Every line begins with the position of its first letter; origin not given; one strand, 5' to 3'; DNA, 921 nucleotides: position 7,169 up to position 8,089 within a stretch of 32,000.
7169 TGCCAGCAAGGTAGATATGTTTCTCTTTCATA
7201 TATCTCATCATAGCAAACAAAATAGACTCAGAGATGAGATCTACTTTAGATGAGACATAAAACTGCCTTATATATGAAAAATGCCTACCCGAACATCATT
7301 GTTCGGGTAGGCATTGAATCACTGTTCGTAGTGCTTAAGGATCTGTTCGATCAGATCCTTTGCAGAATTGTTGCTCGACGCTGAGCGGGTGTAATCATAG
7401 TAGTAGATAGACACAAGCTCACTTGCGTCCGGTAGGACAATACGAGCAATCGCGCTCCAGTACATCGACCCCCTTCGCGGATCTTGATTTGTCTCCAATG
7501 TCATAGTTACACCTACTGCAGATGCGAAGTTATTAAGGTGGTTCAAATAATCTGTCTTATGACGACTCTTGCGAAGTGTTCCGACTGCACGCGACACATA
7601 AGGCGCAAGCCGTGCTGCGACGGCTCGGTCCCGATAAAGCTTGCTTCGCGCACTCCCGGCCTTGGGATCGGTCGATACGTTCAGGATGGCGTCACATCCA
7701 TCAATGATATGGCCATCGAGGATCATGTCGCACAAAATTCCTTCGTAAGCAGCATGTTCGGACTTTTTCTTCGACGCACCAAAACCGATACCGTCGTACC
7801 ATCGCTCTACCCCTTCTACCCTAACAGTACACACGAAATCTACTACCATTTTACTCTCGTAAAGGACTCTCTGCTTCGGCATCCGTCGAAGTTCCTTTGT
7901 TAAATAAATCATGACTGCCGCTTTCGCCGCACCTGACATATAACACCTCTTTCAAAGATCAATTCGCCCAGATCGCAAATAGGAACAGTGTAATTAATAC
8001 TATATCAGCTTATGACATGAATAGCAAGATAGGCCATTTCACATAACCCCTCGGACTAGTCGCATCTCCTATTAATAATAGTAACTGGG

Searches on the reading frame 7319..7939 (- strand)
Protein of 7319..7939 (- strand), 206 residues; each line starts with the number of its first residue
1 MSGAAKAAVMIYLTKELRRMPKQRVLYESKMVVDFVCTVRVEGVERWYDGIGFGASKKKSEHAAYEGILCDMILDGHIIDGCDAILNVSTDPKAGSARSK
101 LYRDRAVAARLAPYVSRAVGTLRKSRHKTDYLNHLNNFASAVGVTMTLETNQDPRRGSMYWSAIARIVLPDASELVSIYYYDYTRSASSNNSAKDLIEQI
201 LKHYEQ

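Call 83: search_protein_families(library=pfam, proteins=[window:7319-7939:-], max_evalue=0.001)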
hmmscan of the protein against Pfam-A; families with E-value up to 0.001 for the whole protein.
window:7319-7939:- (206 aa): 1 family
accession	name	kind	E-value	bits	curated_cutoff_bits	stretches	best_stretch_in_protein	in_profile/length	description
PF00035.32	dsrm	-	0.0006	20.8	23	0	34-69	31-63/66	Double-stranded RNA binding motif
